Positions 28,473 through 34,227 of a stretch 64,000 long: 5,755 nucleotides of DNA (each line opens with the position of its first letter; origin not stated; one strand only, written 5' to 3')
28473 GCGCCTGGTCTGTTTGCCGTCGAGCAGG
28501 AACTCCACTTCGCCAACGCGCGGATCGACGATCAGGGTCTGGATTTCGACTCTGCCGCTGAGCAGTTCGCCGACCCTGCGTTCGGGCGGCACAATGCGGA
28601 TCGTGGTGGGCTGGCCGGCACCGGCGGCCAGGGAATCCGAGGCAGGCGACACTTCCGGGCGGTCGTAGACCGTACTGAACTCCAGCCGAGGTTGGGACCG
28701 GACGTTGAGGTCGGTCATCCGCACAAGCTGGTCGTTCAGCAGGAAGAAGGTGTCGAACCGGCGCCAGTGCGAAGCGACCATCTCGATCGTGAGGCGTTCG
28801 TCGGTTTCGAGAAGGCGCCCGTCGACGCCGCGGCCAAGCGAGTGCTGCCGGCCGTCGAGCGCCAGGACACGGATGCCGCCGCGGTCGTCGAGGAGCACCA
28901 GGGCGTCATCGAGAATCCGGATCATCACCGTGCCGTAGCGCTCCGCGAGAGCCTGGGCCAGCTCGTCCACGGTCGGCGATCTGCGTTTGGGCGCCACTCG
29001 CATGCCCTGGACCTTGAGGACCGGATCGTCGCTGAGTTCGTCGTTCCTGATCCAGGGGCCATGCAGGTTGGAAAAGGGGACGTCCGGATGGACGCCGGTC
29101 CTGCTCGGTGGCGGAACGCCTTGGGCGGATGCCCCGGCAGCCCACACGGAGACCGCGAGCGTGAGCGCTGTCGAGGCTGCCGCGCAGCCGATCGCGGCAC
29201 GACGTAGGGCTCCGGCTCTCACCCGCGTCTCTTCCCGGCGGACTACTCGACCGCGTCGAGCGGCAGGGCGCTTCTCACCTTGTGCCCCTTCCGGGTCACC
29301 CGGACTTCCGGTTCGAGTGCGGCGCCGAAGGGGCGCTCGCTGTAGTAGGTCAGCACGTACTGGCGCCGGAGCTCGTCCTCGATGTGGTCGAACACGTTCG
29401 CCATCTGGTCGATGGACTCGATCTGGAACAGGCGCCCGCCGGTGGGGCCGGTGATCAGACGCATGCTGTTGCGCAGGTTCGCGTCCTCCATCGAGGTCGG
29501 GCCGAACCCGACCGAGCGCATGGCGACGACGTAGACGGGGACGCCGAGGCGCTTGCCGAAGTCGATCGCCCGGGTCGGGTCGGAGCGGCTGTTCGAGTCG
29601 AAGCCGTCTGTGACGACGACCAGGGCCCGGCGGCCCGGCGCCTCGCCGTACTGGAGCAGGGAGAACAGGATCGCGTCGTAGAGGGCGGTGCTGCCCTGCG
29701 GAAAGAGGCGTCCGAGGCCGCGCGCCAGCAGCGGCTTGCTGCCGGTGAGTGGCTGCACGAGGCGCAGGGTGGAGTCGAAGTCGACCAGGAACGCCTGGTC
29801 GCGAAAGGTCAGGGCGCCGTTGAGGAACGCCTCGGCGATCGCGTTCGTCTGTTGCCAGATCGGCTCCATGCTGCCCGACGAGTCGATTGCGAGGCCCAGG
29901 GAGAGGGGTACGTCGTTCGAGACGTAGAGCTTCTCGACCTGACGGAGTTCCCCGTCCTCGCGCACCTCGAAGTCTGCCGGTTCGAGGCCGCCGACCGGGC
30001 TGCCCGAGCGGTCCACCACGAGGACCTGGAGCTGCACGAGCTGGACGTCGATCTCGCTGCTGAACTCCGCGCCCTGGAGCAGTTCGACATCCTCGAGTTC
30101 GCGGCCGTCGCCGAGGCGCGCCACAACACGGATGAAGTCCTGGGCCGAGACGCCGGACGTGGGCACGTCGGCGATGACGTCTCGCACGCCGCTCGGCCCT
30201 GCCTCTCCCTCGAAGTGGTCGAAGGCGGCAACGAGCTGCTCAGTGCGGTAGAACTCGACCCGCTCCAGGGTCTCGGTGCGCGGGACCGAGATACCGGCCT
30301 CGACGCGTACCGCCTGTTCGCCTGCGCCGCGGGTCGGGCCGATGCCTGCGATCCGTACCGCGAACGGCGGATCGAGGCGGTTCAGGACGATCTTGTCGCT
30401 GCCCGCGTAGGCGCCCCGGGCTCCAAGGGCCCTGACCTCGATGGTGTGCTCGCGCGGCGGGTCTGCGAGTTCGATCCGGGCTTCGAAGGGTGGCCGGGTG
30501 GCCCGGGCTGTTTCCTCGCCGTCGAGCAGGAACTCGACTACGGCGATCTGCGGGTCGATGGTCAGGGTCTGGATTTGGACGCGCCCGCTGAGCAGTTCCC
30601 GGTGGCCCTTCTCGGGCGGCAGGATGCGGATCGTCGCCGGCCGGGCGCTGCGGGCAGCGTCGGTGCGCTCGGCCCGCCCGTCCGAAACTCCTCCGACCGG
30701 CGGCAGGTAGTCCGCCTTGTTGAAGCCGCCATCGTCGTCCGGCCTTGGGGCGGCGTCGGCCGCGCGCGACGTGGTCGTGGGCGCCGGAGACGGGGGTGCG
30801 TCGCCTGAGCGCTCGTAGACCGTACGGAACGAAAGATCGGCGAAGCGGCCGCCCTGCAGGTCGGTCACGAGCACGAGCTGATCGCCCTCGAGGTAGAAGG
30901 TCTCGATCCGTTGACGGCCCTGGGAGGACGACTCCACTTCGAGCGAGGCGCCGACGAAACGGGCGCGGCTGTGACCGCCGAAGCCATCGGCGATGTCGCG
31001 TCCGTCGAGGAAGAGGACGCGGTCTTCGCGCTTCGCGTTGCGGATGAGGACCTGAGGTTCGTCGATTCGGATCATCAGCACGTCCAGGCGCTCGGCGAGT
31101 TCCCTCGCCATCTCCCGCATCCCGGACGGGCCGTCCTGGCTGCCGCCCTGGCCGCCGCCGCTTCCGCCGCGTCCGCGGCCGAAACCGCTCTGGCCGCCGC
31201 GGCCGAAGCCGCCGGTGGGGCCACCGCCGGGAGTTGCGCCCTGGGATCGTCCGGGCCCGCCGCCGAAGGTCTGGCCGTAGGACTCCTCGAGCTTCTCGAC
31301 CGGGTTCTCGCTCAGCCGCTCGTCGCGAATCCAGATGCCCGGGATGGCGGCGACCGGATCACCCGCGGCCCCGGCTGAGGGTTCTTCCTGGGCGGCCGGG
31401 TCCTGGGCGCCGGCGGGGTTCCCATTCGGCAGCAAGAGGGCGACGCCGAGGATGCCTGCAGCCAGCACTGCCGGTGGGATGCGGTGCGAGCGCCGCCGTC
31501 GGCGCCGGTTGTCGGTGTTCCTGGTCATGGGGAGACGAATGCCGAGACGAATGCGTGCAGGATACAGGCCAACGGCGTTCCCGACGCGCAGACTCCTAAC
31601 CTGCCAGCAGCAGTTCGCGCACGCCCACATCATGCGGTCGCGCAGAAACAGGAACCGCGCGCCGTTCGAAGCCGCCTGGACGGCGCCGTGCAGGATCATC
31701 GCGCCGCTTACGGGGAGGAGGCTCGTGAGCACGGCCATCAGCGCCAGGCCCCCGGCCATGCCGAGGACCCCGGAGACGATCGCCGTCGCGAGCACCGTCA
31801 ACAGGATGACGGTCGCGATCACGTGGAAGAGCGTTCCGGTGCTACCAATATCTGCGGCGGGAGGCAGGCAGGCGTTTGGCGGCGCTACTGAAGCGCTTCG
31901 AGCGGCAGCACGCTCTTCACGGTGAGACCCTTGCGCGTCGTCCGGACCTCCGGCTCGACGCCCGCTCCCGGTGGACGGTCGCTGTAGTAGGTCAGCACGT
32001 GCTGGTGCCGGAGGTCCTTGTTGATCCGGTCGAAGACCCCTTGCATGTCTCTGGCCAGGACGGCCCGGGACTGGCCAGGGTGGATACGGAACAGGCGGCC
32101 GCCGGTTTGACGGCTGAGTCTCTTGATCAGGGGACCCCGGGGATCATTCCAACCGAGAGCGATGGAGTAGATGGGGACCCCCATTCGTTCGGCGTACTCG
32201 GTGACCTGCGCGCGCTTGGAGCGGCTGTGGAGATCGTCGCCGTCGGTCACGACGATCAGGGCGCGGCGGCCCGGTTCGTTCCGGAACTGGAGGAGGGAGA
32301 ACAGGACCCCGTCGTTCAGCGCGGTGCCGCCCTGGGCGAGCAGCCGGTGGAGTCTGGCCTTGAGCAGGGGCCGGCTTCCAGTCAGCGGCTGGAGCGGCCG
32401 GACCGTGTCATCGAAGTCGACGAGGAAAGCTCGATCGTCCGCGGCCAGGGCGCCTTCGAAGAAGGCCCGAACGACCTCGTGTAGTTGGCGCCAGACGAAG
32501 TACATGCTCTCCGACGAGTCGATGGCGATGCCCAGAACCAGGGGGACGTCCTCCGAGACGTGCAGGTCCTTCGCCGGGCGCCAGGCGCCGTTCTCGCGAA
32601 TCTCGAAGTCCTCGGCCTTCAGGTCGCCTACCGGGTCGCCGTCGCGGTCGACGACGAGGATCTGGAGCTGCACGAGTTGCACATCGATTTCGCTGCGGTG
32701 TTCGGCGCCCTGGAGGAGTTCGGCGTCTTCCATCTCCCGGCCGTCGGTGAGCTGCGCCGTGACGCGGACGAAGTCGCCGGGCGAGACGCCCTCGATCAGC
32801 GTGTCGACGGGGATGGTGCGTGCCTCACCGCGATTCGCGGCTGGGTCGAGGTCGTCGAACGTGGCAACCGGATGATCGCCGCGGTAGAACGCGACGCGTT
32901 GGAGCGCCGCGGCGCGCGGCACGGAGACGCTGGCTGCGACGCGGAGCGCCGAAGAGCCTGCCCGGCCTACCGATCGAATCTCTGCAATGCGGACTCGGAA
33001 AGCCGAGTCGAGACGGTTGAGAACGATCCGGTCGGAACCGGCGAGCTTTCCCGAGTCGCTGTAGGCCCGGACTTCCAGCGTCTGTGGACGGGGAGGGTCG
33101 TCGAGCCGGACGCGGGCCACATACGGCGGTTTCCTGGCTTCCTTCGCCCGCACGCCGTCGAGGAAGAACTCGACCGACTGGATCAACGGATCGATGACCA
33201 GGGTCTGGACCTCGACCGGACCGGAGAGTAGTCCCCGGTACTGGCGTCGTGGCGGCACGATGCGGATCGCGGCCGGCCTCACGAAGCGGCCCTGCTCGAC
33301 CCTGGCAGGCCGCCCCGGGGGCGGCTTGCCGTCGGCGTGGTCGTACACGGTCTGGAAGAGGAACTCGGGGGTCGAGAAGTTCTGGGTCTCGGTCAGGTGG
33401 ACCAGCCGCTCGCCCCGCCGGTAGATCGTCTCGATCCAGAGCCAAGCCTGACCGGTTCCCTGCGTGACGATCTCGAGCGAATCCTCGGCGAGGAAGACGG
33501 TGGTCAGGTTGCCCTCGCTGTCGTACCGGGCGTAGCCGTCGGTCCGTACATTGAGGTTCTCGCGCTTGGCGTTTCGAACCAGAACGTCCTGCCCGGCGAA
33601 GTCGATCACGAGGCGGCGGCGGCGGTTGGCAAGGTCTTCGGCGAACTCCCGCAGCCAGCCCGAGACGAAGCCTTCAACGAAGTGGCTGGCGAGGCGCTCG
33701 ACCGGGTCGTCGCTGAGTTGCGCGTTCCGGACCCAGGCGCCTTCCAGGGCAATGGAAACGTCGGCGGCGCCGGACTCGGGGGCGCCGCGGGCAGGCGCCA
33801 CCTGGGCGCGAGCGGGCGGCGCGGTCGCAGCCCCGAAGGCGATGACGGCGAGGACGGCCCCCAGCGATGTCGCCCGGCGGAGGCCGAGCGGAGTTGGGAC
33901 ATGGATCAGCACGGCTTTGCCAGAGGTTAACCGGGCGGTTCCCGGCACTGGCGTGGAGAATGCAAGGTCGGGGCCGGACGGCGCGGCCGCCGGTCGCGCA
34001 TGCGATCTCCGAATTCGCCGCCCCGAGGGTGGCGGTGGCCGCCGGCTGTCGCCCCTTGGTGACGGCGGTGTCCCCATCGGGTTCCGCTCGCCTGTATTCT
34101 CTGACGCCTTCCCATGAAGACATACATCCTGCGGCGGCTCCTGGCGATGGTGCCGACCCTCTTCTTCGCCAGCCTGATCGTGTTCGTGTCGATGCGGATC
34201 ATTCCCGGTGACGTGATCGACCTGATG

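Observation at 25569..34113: Tandem array of four paralogous secreted VWA/MIDAS proteins of the Acidobacteria type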

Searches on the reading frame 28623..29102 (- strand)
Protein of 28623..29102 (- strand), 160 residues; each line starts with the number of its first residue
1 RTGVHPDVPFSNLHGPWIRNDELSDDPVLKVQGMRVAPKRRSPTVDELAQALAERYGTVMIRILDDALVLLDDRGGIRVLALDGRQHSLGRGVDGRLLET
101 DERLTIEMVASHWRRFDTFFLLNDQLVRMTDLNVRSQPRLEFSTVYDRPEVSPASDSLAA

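Call 27: search_protein_representatives(protein=window:28623-29102:-)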
Query: 160 residues. Proteins with E-value up to 0.001 (for the whole library): 21; up to 1e-10: 8; up to 1e-30: 2. The best 21 are listed.
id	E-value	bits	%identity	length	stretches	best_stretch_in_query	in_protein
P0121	7.1e-85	298.8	87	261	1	1-160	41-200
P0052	3.7e-58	212.1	83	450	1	34-160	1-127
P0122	9.6e-18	80.8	38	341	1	12-157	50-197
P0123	1.1e-16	77.4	36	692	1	8-150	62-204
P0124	3.0e-15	72.7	35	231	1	6-148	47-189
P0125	2.2e-13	66.7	45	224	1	9-111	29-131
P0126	2.8e-11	59.8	30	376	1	3-154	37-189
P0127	9.2e-11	58.1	57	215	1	48-112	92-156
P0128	1.3e-10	57.6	34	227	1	19-148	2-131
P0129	2.6e-09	53.4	37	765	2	45-155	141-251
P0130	3.0e-09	53.2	35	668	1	12-150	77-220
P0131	5.8e-09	52.3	35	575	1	13-150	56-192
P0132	2.7e-08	50.1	37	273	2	45-133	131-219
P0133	3.6e-08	49.7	53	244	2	102-156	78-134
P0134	4.1e-08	49.5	30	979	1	8-149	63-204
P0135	8.2e-07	45.3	30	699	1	11-153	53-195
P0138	1.2e-04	38.2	34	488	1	9-88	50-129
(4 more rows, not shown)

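Call 44: predict_structure(alignment_id=A2)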
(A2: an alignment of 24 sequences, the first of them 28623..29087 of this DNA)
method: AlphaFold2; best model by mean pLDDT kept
length: 155 residues; sequences in the alignment: 24
mean_pLDDT: 87.0   pTM: 0.81
mean pLDDT of the five models: 87.0, 85.8, 85.3, 85.0, 82.5
residues with pLDDT >= 90: 99; 70-90: 38; 50-70: 9; < 50: 9
segments of 3 or more residues with pLDDT < 50: 148-155
pLDDT, mean of each block of 10 residues (from residue 1): 75 96 89 76 90 89 90 91 94 87 96 94 96 94 72 42
secondary structure, 60 per line:
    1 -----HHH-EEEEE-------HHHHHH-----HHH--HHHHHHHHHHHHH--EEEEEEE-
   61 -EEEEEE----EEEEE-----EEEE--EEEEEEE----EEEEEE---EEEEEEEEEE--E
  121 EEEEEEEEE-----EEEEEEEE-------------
elements in order: E10-14 H22-27 H38-50 E53-59 E62-67 E72-76 E82-85 E88-94 E99-104 E108-117 E120-129 E135-142
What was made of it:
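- On FABP / iLBP (calycin superfamily): Predicted structure only: pLDDT 87, topology bA-aI-aII-bB..bJ (call 44).
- AF2 gives pLDDT 87 and pTM 0.81, with topology bA-aI-aII-bB..bJ (call 44).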

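Call 50: search_protein_families(library=pfam, proteins=[window:28623-29087:-], max_evalue=1)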
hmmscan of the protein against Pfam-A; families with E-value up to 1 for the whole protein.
window:28623-29087:- (155 aa): 2 families
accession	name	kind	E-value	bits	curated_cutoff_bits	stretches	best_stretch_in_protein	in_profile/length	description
PF05402.18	PqqD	-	0.14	12.9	23.4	1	38-67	29-59/67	Coenzyme PQQ synthesis protein D (PqqD)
PF07704.17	PSK_trans_fac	-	0.15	13.4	28.3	1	36-63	6-33/82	Rv0623-like transcription factor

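Call 54: search_solved_structures(query=A2, max_evalue=10)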
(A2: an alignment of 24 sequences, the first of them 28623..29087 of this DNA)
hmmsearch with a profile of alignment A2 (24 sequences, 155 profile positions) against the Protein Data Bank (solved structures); distinct sequences matched with E-value up to 10: 2.
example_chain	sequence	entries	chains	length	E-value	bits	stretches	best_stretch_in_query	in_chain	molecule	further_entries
9eie_A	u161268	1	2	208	0.066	16.1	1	34-141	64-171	Trypanosomatid-specific protein of unknown function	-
2dog_A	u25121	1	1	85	0.83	12.5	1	103-143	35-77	Probable 16S rRNA-processing protein rimM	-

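Call 57: search_protein_families(library=pfam, proteins=[P0122, P0123, P0126, P0129, P0130, P0131, P0134, P0135, P0138, P0124], max_evalue=0.001)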
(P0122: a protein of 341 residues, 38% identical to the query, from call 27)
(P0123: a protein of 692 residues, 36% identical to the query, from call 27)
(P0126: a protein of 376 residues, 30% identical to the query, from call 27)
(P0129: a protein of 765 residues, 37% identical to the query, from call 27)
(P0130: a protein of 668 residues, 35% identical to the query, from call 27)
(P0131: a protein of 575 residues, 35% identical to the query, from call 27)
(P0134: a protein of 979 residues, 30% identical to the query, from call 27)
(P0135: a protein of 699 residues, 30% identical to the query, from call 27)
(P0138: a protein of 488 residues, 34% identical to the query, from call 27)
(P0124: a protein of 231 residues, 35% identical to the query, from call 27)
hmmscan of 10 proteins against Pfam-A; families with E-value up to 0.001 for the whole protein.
P0122 (341 aa): 0 families

P0123 (692 aa): 2 families
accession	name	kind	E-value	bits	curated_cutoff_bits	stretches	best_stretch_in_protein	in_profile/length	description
PF13519.12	VWA_2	-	8.8e-10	39.6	27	1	471-567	3-106/107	von Willebrand factor type A domain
PF17957.7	Big_7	-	0.00033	21.7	24.1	0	235-276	14-56/70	Bacterial Ig domain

P0126 (376 aa): 0 families

P0129 (765 aa): 1 family
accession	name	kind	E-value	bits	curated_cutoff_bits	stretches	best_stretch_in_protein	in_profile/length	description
PF13519.12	VWA_2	-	5.8e-09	37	27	1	550-646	3-106/107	von Willebrand factor type A domain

P0130 (668 aa): 1 family
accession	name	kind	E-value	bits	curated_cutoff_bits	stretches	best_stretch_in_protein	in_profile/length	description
PF13519.12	VWA_2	-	1.3e-09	39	27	1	487-582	4-106/107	von Willebrand factor type A domain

P0131 (575 aa): 1 family
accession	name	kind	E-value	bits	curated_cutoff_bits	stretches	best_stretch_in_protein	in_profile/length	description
PF13519.12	VWA_2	-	1.2e-11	45.6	27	1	380-476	3-106/107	von Willebrand factor type A domain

P0134 (979 aa): 3 families
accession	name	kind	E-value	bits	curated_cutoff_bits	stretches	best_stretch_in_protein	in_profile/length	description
PF13519.12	VWA_2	-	1e-08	36.2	27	1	472-567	4-106/107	von Willebrand factor type A domain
PF05345.18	He_PIG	-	4e-08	34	24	1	790-853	22-95/96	Putative Ig domain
PF16158.11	N_BRCA1_IG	-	4.5e-06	27.6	28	1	885-967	13-100/108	Ig-like domain from next to BRCA1 gene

P0135 (699 aa): 1 family
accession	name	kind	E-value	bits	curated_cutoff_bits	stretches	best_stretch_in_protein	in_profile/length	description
PF13519.12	VWA_2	-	3.7e-11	44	27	1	460-555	4-106/107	von Willebrand factor type A domain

P0138 (488 aa): 1 family
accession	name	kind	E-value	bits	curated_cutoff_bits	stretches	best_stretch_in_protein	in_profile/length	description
PF13519.12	VWA_2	-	1.5e-09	38.8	27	1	253-349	3-106/107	von Willebrand factor type A domain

P0124 (231 aa): 0 families
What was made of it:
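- Tried and rejected: All of the longer ones that were checked carry the same VWA architecture (calls 27, 57).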

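Call 74: find_homologous_proteins(query=A2, max_evalue=0.01)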
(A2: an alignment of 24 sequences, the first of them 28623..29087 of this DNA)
Query A2 (24 sequences) (155 aa, profile of the alignment): 7 proteins with E <= 0.01 among 8000 candidates.
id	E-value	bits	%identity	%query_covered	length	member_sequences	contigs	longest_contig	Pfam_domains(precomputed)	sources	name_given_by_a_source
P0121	5.0e-58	213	86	100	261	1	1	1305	-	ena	-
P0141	1.1e-56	209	83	97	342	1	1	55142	-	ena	-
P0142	5.7e-49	184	39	88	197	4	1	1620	-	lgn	-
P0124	3.0e-44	168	36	90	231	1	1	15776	-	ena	-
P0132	1.6e-33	134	28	77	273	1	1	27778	-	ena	-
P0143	9.6e-31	124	85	61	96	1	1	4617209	-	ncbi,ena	-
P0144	3.1e-18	84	30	55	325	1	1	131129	-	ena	-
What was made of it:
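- Tried and rejected: A profile search of the word-indexed database gave 7 short proteins with no Pfam domains, none showing another architecture (call 74).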

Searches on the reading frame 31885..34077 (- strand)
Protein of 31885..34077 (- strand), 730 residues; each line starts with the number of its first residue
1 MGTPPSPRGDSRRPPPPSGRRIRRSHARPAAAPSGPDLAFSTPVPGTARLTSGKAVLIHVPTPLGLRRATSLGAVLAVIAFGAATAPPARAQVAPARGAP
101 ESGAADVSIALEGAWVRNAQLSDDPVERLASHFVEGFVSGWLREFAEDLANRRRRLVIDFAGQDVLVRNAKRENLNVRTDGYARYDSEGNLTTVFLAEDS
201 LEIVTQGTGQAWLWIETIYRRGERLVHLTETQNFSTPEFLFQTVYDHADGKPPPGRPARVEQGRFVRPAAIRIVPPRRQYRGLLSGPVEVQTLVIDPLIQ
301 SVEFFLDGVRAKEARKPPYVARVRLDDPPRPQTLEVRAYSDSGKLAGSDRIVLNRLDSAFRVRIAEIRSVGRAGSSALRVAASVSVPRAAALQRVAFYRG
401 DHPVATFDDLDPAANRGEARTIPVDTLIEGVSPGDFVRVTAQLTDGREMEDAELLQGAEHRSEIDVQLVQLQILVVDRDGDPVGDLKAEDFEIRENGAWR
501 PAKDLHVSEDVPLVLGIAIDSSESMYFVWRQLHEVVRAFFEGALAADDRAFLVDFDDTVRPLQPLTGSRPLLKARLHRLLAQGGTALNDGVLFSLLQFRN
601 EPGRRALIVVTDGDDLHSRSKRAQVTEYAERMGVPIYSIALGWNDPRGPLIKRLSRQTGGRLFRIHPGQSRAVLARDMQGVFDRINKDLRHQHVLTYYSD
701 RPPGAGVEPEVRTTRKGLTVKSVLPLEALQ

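Call 4: search_protein_families(library=ncbifam, proteins=[window:31885-34077:-], max_evalue=0.01)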
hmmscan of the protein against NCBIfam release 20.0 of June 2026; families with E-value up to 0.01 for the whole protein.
window:31885-34077:- (730 aa): 2 families
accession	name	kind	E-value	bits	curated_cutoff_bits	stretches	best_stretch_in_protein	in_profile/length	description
TIGR03436.1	acidobact_VWFA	subfamily_domain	1.8e-33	116.4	81.25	1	464-721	5-316/324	VWA domain-containing protein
NF047508.1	VWA_BatA_Lepto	exception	2.5e-06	26.8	380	1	547-674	129-266/315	VWA domain-containing protein BatA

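Call 5: search_protein_families(library=pfam, proteins=[window:31885-34077:-], max_evalue=0.01)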
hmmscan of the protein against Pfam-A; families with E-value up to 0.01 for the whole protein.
window:31885-34077:- (730 aa): 1 family
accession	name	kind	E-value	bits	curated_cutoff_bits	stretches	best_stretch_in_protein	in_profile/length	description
PF13519.12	VWA_2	-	4.7e-11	43.7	27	1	517-613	3-106/107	von Willebrand factor type A domain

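Call 68: search_protein_families(library=padloc, proteins=[window:31888-33912:-], max_evalue=0.001)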
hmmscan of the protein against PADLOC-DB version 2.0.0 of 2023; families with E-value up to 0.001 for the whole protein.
window:31888-33912:- (675 aa): 0 families
